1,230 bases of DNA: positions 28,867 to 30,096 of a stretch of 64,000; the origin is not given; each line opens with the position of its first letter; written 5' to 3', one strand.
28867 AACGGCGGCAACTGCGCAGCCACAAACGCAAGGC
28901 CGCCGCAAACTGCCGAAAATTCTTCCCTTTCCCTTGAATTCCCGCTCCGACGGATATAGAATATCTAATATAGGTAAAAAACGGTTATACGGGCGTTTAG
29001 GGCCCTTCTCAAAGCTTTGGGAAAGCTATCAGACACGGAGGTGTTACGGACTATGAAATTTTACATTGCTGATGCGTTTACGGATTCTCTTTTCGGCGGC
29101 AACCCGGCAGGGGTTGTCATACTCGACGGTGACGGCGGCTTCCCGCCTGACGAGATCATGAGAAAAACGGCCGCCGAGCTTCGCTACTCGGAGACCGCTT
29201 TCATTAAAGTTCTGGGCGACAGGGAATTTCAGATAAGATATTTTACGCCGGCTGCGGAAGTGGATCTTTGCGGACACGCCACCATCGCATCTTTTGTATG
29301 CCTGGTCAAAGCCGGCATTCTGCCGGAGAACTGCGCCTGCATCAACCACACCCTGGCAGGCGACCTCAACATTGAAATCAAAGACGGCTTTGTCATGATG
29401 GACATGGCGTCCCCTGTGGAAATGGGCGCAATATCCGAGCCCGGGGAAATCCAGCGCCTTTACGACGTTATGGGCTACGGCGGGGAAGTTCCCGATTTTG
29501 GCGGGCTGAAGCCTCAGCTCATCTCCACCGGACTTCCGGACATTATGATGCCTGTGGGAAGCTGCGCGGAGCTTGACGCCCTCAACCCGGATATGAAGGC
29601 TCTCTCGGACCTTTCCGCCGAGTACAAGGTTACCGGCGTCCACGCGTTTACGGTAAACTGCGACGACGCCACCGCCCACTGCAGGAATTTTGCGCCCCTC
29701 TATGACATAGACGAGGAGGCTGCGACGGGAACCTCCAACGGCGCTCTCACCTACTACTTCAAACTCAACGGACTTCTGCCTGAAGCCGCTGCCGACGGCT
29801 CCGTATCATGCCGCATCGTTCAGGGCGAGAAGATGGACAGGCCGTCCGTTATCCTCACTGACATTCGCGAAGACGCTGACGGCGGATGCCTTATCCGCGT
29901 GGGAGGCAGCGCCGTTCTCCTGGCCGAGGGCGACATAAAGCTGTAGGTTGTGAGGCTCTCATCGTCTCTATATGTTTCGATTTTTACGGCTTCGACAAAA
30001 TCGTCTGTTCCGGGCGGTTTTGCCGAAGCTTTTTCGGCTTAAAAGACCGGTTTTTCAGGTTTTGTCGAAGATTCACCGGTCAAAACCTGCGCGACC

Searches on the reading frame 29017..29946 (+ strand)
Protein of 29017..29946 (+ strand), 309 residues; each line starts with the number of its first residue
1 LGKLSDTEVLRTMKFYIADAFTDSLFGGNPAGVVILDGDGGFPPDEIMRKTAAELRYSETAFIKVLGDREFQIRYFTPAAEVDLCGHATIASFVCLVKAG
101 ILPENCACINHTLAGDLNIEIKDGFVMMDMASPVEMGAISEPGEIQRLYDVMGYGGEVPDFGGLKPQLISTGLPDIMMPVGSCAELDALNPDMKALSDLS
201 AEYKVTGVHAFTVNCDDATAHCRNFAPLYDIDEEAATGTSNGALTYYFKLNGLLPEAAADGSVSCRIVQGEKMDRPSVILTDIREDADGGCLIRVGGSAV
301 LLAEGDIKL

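Call 7: search_protein_families(library=pfam, proteins=[window:29017-29946:+])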
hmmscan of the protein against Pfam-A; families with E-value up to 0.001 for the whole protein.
window:29017-29946:+ (309 aa): 2 families
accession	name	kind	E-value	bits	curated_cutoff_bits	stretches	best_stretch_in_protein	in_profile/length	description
PF02567.21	PhzC-PhzF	-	4.4e-52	177.7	27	1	19-305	2-281/281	Phenazine biosynthesis-like protein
PF01678.24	DAP_epimerase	-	1.4e-06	28.8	34.7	1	60-131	42-116/121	Diaminopimelate epimerase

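Call 21: find_encoding_contigs(protein=window:29053-29946:+, flank=10000, max_places=10)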
Protein window:29053-29946:+ (297 aa): no gene with exactly this product is on record in the collection.
